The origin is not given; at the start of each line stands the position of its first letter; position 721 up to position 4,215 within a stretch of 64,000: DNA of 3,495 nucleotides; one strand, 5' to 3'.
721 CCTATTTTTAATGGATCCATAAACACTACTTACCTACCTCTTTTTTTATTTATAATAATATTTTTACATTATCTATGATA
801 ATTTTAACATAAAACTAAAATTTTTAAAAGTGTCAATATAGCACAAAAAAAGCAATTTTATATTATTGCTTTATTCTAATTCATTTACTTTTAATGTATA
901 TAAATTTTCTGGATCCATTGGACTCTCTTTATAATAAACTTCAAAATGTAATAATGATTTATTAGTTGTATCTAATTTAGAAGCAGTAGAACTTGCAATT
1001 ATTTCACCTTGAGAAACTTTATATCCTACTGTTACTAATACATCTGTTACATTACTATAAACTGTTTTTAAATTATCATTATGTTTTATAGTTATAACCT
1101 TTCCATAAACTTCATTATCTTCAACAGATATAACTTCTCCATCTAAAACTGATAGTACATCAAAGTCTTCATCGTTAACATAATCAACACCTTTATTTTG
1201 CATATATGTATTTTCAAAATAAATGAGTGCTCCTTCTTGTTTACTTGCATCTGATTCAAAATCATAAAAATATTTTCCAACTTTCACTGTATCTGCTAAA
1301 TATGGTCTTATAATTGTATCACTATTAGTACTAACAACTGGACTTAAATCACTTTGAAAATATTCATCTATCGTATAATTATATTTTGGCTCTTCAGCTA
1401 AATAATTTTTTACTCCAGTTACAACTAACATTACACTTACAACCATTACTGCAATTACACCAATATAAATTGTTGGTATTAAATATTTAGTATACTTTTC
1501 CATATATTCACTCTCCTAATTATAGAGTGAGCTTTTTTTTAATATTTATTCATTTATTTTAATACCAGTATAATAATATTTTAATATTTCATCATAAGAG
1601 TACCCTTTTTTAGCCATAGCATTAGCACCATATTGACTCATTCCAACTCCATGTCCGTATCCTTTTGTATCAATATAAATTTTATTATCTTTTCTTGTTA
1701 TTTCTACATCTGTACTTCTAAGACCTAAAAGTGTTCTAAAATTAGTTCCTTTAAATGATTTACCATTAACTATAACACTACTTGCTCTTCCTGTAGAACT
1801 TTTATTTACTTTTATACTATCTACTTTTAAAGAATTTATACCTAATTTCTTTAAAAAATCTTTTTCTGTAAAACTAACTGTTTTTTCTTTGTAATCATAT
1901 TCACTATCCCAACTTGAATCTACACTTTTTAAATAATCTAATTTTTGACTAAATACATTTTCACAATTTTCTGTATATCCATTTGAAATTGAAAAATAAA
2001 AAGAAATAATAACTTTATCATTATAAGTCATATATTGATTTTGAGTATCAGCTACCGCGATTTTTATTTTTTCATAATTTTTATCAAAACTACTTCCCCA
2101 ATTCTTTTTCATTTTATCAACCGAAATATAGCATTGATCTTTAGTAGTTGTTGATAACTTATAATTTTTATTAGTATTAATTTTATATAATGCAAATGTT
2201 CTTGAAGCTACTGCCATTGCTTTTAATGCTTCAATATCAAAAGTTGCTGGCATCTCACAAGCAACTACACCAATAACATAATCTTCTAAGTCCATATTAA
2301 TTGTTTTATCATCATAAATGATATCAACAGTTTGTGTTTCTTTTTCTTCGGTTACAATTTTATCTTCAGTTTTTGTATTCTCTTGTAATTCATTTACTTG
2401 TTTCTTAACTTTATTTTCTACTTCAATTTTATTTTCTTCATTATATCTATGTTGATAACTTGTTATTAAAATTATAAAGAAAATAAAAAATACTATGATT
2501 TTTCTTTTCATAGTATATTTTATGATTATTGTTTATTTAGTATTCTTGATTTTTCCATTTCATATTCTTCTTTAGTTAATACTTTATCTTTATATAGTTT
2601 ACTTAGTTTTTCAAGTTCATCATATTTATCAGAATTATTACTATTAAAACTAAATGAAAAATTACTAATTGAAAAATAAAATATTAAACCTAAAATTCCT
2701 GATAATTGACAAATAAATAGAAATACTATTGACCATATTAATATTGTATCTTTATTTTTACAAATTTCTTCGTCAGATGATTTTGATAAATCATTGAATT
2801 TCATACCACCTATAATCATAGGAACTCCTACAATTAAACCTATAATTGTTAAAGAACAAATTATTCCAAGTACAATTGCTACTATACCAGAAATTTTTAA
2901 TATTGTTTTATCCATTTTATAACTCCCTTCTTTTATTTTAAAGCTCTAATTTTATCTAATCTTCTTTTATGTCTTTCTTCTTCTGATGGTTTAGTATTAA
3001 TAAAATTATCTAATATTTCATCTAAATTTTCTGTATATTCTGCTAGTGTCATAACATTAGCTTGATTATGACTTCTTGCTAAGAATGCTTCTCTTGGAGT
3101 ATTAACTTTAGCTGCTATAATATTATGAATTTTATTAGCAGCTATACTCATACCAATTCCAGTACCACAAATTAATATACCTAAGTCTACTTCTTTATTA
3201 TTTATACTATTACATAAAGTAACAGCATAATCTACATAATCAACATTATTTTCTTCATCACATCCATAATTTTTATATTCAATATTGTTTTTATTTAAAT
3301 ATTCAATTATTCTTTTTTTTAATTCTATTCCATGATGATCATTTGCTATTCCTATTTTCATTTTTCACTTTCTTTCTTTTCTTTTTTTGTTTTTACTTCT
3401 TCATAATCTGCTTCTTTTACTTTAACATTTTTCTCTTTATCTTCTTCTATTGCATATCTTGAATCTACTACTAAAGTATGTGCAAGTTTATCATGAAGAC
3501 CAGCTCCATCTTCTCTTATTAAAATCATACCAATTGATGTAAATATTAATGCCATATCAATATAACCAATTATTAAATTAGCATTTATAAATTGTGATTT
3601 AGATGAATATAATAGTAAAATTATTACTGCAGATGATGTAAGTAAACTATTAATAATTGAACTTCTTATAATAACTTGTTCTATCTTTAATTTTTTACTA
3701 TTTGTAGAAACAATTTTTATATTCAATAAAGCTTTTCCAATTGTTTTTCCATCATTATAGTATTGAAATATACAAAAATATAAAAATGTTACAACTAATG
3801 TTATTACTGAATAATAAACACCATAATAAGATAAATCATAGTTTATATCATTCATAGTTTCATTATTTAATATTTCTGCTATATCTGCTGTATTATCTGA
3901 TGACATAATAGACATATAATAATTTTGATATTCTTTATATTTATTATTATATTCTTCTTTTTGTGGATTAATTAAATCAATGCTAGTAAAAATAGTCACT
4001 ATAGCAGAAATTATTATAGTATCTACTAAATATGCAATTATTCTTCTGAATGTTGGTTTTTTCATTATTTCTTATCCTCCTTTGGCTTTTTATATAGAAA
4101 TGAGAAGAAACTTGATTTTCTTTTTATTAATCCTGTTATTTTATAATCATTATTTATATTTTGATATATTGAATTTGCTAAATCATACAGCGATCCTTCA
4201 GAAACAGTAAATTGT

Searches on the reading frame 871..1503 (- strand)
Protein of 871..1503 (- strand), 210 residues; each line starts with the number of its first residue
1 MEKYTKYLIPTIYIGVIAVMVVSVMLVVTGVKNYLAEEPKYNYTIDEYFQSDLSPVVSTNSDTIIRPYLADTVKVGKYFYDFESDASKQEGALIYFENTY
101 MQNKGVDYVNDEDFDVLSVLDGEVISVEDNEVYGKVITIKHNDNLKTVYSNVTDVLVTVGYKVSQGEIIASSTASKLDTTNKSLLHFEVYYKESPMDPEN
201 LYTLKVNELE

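Call 31: search_protein_families(library=pfam, proteins=[window:871-1503:-], max_evalue=0.00001)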
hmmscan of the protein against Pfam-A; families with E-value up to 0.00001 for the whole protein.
window:871-1503:- (210 aa): 1 family
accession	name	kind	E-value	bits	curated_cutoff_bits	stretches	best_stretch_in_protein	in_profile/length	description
PF01551.29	Peptidase_M23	-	2.3e-20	73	28.7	1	103-198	3-96/96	Peptidase family M23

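Call 68: find_encoding_contigs(protein=window:871-1503:-, flank=10000, max_places=3)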
Protein window:871-1503:- (210 aa): 7 contigs read that carry it; 3 places shown.
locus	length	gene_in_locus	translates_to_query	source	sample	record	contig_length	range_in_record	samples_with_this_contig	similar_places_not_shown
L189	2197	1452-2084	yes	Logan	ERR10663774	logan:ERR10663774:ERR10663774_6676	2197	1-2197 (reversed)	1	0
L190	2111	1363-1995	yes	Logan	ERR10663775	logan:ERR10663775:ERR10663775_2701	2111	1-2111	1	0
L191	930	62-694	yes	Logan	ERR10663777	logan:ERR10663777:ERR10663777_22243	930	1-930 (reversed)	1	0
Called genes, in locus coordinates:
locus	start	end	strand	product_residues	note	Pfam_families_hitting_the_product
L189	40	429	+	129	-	PF17319:DUF5362, PF09851:SHOCT (weak)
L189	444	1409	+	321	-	PF08486:SpoIID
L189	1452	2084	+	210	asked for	PF01551:Peptidase_M23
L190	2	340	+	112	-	?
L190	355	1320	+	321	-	PF08486:SpoIID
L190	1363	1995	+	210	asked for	PF01551:Peptidase_M23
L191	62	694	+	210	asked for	PF01551:Peptidase_M23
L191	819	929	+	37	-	?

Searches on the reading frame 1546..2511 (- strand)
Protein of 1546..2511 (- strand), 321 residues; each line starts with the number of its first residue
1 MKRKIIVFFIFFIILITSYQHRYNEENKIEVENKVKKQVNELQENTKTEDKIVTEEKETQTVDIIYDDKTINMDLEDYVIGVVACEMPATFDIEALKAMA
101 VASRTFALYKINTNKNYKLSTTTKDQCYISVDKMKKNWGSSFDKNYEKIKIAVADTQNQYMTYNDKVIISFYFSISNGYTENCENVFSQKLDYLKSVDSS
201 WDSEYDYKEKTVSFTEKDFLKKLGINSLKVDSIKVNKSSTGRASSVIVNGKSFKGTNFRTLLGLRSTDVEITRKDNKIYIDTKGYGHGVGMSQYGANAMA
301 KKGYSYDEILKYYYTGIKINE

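Call 31: search_protein_families(library=pfam, proteins=[window:1546-2511:-], max_evalue=0.00001)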
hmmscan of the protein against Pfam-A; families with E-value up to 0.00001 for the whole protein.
window:1546-2511:- (321 aa): 1 family
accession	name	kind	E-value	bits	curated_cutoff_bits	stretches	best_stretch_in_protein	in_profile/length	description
PF08486.15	SpoIID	-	2.5e-23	83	23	1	71-163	9-97/97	Stage II sporulation protein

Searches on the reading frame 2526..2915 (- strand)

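Call 31: search_protein_families(library=pfam, proteins=[window:2526-2915:-], max_evalue=0.00001)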
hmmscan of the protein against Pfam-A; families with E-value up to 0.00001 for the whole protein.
window:2526-2915:- (129 aa): 2 families
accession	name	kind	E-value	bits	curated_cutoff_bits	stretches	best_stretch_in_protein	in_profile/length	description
PF17319.7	DUF5362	-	2.3e-08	34.2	25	1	4-57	6-59/94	Family of unknown function (DUF5362)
PF09851.14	SHOCT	-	7e-06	26.1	27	0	99-126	1-28/28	Short C-terminal domain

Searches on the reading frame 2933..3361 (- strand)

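Call 31: search_protein_families(library=pfam, proteins=[window:2933-3361:-], max_evalue=0.00001)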
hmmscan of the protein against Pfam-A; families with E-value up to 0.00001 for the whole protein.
window:2933-3361:- (142 aa): 1 family
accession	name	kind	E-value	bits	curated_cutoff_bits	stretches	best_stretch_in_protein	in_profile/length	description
PF02502.23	LacAB_rpiB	-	9.9e-46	155.6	24.7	1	3-138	1-138/138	Ribose/Galactose Isomerase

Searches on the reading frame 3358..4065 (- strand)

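Call 31: search_protein_families(library=pfam, proteins=[window:3358-4065:-], max_evalue=0.00001)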
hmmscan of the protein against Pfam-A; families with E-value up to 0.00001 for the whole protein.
window:3358-4065:- (235 aa): 1 family
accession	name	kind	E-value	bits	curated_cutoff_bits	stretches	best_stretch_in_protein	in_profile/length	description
PF06271.18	RDD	-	4e-17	63.2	24.1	1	5-195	4-136/137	RDD family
